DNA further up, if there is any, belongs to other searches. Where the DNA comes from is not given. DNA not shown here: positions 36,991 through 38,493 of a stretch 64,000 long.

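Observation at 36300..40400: Low-GC cargo cassette next to prophage integrase: kinase-TGT fusion with two partner genes (candidate undescribed defense/abortive-infection system)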

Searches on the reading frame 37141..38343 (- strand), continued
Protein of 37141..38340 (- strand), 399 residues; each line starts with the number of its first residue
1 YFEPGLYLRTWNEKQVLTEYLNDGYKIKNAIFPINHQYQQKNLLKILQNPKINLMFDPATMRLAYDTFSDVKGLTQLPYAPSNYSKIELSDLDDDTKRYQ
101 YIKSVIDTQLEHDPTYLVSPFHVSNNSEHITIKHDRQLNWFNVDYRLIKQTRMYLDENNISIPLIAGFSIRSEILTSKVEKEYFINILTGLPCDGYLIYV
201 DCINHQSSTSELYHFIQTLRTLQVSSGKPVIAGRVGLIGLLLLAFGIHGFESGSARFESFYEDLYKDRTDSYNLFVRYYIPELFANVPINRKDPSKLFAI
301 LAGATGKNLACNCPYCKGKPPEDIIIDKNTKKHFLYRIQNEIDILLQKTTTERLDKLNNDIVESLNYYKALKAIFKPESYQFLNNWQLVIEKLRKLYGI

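Call 60: find_encoding_contigs(protein=P0043, flank=8000, max_places=3)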
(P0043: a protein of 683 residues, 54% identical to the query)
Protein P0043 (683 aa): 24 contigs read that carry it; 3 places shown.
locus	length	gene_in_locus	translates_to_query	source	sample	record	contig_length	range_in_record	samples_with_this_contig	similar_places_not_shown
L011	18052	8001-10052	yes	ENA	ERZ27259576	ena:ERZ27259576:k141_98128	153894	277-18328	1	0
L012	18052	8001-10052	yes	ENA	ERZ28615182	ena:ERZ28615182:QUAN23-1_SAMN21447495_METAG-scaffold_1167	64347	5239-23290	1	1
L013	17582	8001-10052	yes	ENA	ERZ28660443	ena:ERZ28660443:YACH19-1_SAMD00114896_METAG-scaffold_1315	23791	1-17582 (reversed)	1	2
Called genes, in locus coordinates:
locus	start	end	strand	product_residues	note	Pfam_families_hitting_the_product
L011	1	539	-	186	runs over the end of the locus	PF13240:Zn_Ribbon_1, PF13248:Zn_ribbon_3 (weak), PF09685:MamF_MmsF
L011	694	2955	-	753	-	PF27347:YeeR_C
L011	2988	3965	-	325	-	PF13280:WYL, PF25583:WCX (weak)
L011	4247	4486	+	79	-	-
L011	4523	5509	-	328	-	PF03193:RsgA_GTPase (faint), PF05049:IIGP (weak), PF00735:Septin (faint), PF01926:MMR_HSR1, PF04548:AIG1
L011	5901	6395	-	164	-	PF06044:DpnI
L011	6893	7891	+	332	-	PF02661:Fic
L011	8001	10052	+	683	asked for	PF00069:Pkinase, PF07714:PK_Tyr_Ser-Thr, PF03109:ABC1 (weak)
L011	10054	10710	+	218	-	-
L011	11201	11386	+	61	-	-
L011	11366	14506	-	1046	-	PF00270:DEAD (weak), PF04851:ResIII, PF19778:RE_endonuc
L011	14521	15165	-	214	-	-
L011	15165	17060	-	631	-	PF01555:N6_N4_Mtase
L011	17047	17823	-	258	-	-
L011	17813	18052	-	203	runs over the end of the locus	PF14335:DUF4391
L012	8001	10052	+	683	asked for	PF00069:Pkinase, PF07714:PK_Tyr_Ser-Thr, PF03109:ABC1 (weak)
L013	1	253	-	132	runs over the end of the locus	-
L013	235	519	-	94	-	PF04448:DUF551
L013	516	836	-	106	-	-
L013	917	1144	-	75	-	-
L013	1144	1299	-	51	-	-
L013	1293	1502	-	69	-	-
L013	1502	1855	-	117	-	PF01381:HTH_3 (faint)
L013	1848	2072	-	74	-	PF13560:HTH_31 (weak), PF01381:HTH_3, PF13443:HTH_26 (weak)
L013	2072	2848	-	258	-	PF02498:Bro-N, PF03374:ANT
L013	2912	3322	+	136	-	-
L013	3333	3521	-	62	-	-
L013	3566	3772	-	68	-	PF13443:HTH_26 (weak)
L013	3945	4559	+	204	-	PF01381:HTH_3, PF12844:HTH_19 (weak), PF13413:HTH_25 (faint), PF13443:HTH_26, PF13560:HTH_31, PF20432:Xre-like-HTH (faint), PF00356:LacI (faint), PF00717:Peptidase_S24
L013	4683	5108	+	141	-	PF14020:DUF4236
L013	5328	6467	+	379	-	-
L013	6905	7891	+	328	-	PF02661:Fic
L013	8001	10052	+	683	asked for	PF00069:Pkinase, PF07714:PK_Tyr_Ser-Thr, PF03109:ABC1 (weak)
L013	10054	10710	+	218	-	-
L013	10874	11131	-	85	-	-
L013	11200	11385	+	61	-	-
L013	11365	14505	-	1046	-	PF00270:DEAD (weak), PF04851:ResIII, PF19778:RE_endonuc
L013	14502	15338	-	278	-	PF14355:Abi_C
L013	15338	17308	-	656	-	PF01555:N6_N4_Mtase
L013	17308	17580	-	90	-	?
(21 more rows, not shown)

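Call 61: find_related_loci(query=A4, collection=viral_contigs, flank=6000)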
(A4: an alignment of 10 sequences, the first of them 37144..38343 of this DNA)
Query A4 (400 aa) in viral_contigs; peptide patterns used: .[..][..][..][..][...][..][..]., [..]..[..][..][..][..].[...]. (x = any residue, [..] = any of these).
25 stretches matched a pattern, but none encodes a relative of the query by tblastn (E <= 1e-3).

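Call 63: find_related_loci(query=A4, collection=metagenome_contigs, flank=5000)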
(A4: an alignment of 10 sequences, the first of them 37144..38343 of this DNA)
Query A4 (400 aa) in metagenome_contigs; peptide patterns used: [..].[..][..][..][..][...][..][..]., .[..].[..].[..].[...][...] (x = any residue, [..] = any of these).
320 stretches matched a pattern; 42 encode a relative of the query (tblastn E <= 1e-3); 42 distinct loci.
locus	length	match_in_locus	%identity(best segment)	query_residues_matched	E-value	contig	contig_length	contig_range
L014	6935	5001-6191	55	3-398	1e-154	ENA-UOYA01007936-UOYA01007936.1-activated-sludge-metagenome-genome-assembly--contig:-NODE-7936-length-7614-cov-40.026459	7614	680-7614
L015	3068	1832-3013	55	3-396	4e-162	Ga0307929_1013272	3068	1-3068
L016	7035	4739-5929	55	3-398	3e-154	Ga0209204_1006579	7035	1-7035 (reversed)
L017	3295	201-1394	55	3-400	2e-157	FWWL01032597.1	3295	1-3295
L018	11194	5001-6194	54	3-400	1e-148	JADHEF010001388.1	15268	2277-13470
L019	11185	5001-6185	54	3-396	4e-148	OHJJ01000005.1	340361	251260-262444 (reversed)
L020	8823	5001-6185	54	3-396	5e-148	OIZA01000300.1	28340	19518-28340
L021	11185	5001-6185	54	3-396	4e-148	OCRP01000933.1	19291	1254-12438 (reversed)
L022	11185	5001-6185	54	3-396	4e-148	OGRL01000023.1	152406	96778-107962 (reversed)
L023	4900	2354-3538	54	3-396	2e-149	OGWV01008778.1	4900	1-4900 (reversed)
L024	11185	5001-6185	54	3-396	1e-146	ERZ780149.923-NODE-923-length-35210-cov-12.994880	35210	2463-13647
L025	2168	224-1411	53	2-396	8e-157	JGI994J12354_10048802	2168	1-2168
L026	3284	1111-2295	54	3-396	1e-150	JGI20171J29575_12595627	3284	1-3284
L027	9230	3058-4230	52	3-392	6e-144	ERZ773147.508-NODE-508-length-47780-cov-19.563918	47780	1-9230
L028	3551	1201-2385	52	3-396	6e-149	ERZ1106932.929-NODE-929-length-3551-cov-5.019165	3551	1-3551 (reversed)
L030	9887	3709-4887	53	5-396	8e-142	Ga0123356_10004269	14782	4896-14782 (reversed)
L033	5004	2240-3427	53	3-396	6e-142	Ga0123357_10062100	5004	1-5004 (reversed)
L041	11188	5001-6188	49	3-396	5e-132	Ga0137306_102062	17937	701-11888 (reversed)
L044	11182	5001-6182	46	3-400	3e-121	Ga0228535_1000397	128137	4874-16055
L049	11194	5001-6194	55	3-400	5e-153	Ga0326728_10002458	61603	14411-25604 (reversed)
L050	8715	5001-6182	52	3-395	2e-136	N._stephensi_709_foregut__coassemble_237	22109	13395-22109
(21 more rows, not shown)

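Call 71: search_protein_families(library=pfam, alignment_id=A5, max_evalue=0.00001)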
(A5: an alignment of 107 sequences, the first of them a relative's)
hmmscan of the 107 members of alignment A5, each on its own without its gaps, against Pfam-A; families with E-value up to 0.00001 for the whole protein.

A. member 1, L005:856-2709:+ (617 aa): 2 families
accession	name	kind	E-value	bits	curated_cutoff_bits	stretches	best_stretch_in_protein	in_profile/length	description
PF00239.26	Resolvase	-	3e-34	118.6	23.3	1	10-156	3-144/145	Resolvase, N terminal domain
PF07508.19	Recombinase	-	1.6e-17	64.1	21.1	1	178-266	3-102/102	Recombinase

B. families by the number of members that match (of 107 scanned): 123 families (the first 25 are shown)
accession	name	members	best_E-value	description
PF07669.17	Eco57I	5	7.4e-38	Eco57I restriction-modification methylase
PF20473.4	MmeI_Mtase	3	3.1e-89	MmeI, DNA-methyltransferase domain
PF08843.17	AbiEii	3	2.1e-45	Nucleotidyl transferase AbiEii toxin, Type IV TA system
PF00239.26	Resolvase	3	3e-34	Resolvase, N terminal domain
PF02384.22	N6_Mtase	3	1.9e-29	N-6 DNA Methylase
PF00583.31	Acetyltransf_1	3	8.3e-13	Acetyltransferase (GNAT) family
PF13603.12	tRNA-synt_1_2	2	2.1e-69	Leucyl-tRNA synthetase, editing domain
PF01695.23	IstB_IS21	2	1.4e-68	IstB-like ATP binding protein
PF13306.12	LRR_5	2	2.2e-59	BspA type Leucine rich repeat region (6 copies)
PF00133.28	tRNA-synt_1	2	4.5e-50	tRNA synthetases class I (I, L, M and V)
PF13614.12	AAA_31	2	7.4e-34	AAA domain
PF04986.18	Y2_Tnp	2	5.7e-33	Putative transposase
PF09334.17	tRNA-synt_1g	2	1.2e-28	tRNA synthetases class I (M)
PF12950.13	TaqI_C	2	2.7e-23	TaqI-like C-terminal specificity domain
PF01272.25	GreA_GreB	2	4.2e-23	Transcription elongation factor, GreA/GreB, C-term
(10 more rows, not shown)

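Call 72: search_protein_families(library=padloc, alignment_id=A5, max_evalue=1e-10)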
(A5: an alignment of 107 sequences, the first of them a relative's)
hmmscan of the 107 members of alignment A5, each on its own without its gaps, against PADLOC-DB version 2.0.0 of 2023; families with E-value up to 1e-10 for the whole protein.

A. member 1, L005:856-2709:+ (617 aa): 0 families

B. families by the number of members that match (of 107 scanned): 206 families (the first 25 are shown)
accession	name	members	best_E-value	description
PDLC02521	PglX|PglXI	3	0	PglX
PDLC03600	REase_MTase_IIG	3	0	Type IIG restriction enzyme-methyltransferase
PDLC02525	PglX|PglXI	3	3.2e-169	PglX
PDLC02288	AbiEii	3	6.1e-90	AbiEii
PDLC02312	AbiEii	3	4e-50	AbiEii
PDLC03348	MTase_II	3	8.4e-40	Type II methyltransferase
PDLC02643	DrmMI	3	1.5e-37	DrmMI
PDLC04134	mad2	3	1.5e-19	mads_2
PDLC03598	REase_MTase_IIG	2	0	Type IIG restriction enzyme-methyltransferase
PDLC02641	DrmMI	2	1.8e-264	DrmMI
PDLC02524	PglX|PglXI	2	1.4e-194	PglX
PDLC02517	PglX|PglXI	2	1.1e-176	PglX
PDLC03604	REase_MTase_IIG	2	2.1e-168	Type IIG restriction enzyme-methyltransferase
PDLC02522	PglX|PglXI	2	1.8e-119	PglX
PDLC02527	PglX|PglXI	2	4e-89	PglX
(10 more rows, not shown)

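Call 74: search_protein_families(library=pfam, proteins=[L014:2022-4052:+, L030:1-2844:+, L033:2-1381:+, L041:417-4058:+, L050:1269-4073:+, L044:954-3335:+, L049:665-2548:+, L024:6877-8412:+, L041:6941-8530:+, L049:7149-9530:+], max_evalue=0.00001)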
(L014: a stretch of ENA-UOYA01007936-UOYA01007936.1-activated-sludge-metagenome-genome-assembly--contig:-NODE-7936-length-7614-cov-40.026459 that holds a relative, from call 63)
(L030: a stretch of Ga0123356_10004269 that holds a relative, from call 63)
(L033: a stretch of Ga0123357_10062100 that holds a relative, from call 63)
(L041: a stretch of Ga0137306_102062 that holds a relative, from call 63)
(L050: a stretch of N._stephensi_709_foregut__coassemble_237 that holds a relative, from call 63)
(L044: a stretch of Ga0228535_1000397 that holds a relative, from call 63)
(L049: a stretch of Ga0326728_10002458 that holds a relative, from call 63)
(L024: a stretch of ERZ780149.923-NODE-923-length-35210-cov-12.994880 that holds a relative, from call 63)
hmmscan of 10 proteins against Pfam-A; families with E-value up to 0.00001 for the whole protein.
L014:2022-4052:+ (676 aa): 1 family
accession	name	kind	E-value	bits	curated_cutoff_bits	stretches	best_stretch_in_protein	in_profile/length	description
PF03235.19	GmrSD_N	-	1.1e-23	84.9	33.2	1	13-266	2-198/199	GmrSD restriction endonuclease, N-terminal domain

L030:1-2844:+ (947 aa): 6 families
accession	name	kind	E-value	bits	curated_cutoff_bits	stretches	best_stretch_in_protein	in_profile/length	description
PF07669.17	Eco57I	-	7.4e-38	130.7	25.3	1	398-631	3-171/171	Eco57I restriction-modification methylase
PF02384.22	N6_Mtase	-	1.9e-29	103.5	20.4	2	519-670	105-257/311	N-6 DNA Methylase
PF12950.13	TaqI_C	-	1.1e-15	58.4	26.5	1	753-872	2-118/118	TaqI-like C-terminal specificity domain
PF20473.4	MmeI_Mtase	-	2.4e-13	50.3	27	1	327-601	16-202/259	MmeI, DNA-methyltransferase domain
PF01170.24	UPF0020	-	3.1e-06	27.5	22.3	0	333-413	31-94/197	RMKL-like, methyltransferase domain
PF04313.20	HSDR_N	-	7.4e-06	26.4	25.1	0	2-74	114-191/198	Type I restriction enzyme R protein N terminus (HSDR_N)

L033:2-1381:+ (459 aa): 3 families
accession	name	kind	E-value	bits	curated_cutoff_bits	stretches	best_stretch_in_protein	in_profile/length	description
PF07669.17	Eco57I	-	4.2e-29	102.3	25.3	1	10-151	37-171/171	Eco57I restriction-modification methylase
PF12950.13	TaqI_C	-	2.7e-23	82.9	26.5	1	266-384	2-118/118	TaqI-like C-terminal specificity domain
PF02384.22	N6_Mtase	-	4.5e-11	43.1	20.4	1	57-227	122-283/311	N-6 DNA Methylase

L041:417-4058:+ (1213 aa): 3 families
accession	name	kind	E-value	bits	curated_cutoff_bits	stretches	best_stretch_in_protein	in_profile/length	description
PF07669.17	Eco57I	-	6.9e-20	72.3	25.3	1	383-598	1-159/171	Eco57I restriction-modification methylase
PF20473.4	MmeI_Mtase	-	1.2e-08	34.9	27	0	340-413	19-93/259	MmeI, DNA-methyltransferase domain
PF02384.22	N6_Mtase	-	2.3e-07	30.9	20.4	0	338-410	43-105/311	N-6 DNA Methylase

L050:1269-4073:+ (934 aa): 6 families
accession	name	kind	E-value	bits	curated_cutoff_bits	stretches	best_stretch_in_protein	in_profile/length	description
PF20473.4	MmeI_Mtase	-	3.1e-89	299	27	1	375-632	5-258/259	MmeI, DNA-methyltransferase domain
PF20466.3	MmeI_TRD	-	7.2e-75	251.3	27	1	649-851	1-205/207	MmeI, target recognition domain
PF20464.3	MmeI_N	-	2.8e-31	109.7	27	1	20-198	2-181/181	MmeI, N-terminal domain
PF20467.3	MmeI_C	-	3e-24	85.5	27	1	855-932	3-79/83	MmeI, C-terminal domain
PF20465.4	MmeI_hel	-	1.9e-20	73.8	27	1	209-287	2-75/75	MmeI, helicase spacer domain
PF07669.17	Eco57I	-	1.9e-09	38.3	25.3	1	442-580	2-146/171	Eco57I restriction-modification methylase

L044:954-3335:+ (793 aa): 0 families

L049:665-2548:+ (627 aa): 1 family
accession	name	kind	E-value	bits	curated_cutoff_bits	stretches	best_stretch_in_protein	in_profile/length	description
PF19044.6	P-loop_TraG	-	7.3e-10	38.5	25.8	1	420-556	177-315/413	TraG P-loop domain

L024:6877-8412:+ (511 aa): 5 families
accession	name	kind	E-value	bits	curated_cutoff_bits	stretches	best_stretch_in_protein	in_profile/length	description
PF13175.12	AAA_15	-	4e-25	89.7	32.1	1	24-434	1-374/374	AAA ATPase domain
PF13304.12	AAA_21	-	3.3e-15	57.4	27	1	364-435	232-304/304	AAA domain, putative AbiEii toxin, Type IV TA system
PF12476.13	DUF3696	-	6.3e-08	33.2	22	1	449-494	4-51/52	Protein of unknown function (DUF3696)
PF13476.12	AAA_23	-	2.7e-07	31.8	27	1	28-68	2-43/201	AAA domain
PF02463.25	SMC_N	-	9e-06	25.7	40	0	24-95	1-80/220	RecF/RecN/SMC N terminal domain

L041:6941-8530:+ (529 aa): 1 family
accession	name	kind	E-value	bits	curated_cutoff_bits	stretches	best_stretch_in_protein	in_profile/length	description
PF20276.3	CTD1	-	1.1e-45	156.6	25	1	226-473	1-242/243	C-terminal domain 1 of the ABC-three component (ABC-3C) systems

L049:7149-9530:+ (793 aa): 0 families

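Call 77: search_protein_representatives(protein=window:37144-38343:-)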
Query: 400 residues. Proteins with E-value up to 0.001 (for the whole library): 174; up to 1e-10: 53; up to 1e-30: 24. The best 150 are listed.
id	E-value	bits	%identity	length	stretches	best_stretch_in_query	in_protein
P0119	3.1e-134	464.5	52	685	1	3-396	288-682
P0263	9.5e-97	341.1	43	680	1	3-395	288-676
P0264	2.4e-83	296.9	38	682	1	1-392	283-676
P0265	6.0e-83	295.6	42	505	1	4-396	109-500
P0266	9.1e-79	281.8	41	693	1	8-395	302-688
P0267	1.8e-61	224.9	53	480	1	3-191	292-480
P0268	1.4e-49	185.8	35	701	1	3-390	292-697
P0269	9.1e-44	166.6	32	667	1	13-393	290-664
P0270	6.8e-43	163.7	45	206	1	191-396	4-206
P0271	7.4e-43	163.6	33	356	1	31-364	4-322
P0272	2.9e-42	161.7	33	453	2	13-347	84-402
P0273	5.7e-42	160.7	32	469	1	13-347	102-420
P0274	3.7e-41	158.0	32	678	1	13-369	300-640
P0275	1.1e-40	156.5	30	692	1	5-376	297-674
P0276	2.1e-39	152.2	40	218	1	181-393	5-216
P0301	3.8e-18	82.3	28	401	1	23-394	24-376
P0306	2.2e-12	63.3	27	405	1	56-393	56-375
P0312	1.2e-11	60.9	27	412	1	23-367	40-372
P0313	1.7e-11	60.4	26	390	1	24-393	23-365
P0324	2.0e-09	53.6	27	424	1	48-354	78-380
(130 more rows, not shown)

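Call 79: search_protein_families(library=pfam, alignment_id=A6, max_evalue=0.01)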
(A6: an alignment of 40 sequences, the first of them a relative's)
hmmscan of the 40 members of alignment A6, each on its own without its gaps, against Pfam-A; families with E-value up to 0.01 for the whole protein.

A. member 1, P0301 (401 aa): 1 family
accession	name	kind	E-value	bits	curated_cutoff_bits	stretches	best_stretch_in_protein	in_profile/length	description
PF09920.14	DUF2150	-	0.005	17.3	28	0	94-208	75-186/189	Uncharacterized protein conserved in archaea (DUF2150)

B. families by the number of members that match (of 40 scanned): 6 families
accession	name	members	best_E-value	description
PF00069.31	Pkinase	1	1.8e-14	Protein kinase domain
PF11638.13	DnaA_N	1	8.8e-11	DnaA N-terminal domain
PF07714.23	PK_Tyr_Ser-Thr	1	2e-05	Protein tyrosine and serine/threonine kinase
PF00308.24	Bac_DnaA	1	5.6e-05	Bacterial DnaA ATPAse domain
PF09179.16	TilS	1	0.00088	TilS substrate binding domain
PF09920.14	DUF2150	1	0.005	Uncharacterized protein conserved in archaea (DUF2150)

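Call 80: search_protein_families(library=padloc, alignment_id=A6, max_evalue=0.001)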
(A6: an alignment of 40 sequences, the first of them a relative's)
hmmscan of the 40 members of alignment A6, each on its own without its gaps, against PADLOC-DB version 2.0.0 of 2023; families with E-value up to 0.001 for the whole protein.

A. member 1, P0301 (401 aa): 0 families

B. families by the number of members that match (of 40 scanned): 27 families (the first 25 are shown)
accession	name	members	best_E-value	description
PDLC04042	PD-T4-6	1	1.3e-16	-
PDLC04138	mad6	1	3.2e-15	mads_6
PDLC03920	MkoA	1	6.8e-13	-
PDLC04061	PD-T4-6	1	2.6e-12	-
PDLC04057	PD-T4-6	1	1.6e-11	-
PDLC04053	PD-T4-6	1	2.5e-11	-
PDLC04052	PD-T4-6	1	3.1e-11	-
PDLC04039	PD-T4-6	1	1.3e-10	-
PDLC04040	PD-T4-6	1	2.3e-10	-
PDLC04060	PD-T4-6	1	5.5e-10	-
PDLC04043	PD-T4-6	1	3e-09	-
PDLC04047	PD-T4-6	1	3.3e-09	-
PDLC04048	PD-T4-6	1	7.4e-09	-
PDLC04054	PD-T4-6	1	2.3e-08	-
PDLC04062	PD-T4-6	1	9.1e-08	-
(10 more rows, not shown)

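Call 81: find_encoding_contigs(protein=P0301, flank=6000, max_places=3)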
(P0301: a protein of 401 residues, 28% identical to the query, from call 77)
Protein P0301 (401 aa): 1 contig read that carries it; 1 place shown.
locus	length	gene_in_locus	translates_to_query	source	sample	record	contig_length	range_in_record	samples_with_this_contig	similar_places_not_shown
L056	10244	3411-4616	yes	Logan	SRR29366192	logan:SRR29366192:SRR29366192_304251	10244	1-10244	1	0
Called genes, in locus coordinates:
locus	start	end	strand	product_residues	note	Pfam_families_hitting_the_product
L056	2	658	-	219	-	?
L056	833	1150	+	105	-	PF05105:Phage_holin_4_1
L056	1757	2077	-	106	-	-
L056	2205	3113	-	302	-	PF00589:Phage_integrase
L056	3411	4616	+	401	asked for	-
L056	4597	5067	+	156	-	PF13470:PIN_3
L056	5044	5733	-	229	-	-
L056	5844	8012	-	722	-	PF00270:DEAD, PF01637:ATPase_2 (weak), PF04851:ResIII, PF18766:SWI2_SNF2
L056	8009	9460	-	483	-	PF01555:N6_N4_Mtase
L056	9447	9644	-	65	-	PF12728:HTH_17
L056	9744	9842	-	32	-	-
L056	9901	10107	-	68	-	-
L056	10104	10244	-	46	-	?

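Call 82: find_encoding_contigs(protein=P0312, flank=6000, max_places=3)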
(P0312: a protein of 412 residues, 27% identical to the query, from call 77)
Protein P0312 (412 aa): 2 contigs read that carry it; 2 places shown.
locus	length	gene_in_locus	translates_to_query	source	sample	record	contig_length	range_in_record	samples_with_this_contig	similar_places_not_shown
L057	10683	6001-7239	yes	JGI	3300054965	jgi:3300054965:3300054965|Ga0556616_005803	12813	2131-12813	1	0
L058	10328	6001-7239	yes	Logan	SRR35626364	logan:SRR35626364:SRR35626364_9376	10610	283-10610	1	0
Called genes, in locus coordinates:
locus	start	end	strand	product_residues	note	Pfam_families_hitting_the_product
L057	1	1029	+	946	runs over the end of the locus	PF08751:TrwC, PF13245:AAA_19, PF13401:AAA_22 (weak), PF13604:AAA_30, PF01443:Viral_helicase1 (weak), PF07728:AAA_5 (faint), PF13086:AAA_11 (weak), PF13538:UvrD_C_2 (faint)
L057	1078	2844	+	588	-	PF01555:N6_N4_Mtase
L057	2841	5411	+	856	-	PF04851:ResIII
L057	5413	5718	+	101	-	-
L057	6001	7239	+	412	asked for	-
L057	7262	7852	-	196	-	-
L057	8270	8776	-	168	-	-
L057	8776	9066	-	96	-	PF12844:HTH_19, PF13560:HTH_31, PF01381:HTH_3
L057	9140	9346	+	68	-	PF12728:HTH_17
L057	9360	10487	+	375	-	PF00589:Phage_integrase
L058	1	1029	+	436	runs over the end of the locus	?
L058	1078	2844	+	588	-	PF01555:N6_N4_Mtase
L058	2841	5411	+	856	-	PF04851:ResIII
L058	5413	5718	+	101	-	-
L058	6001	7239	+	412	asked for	-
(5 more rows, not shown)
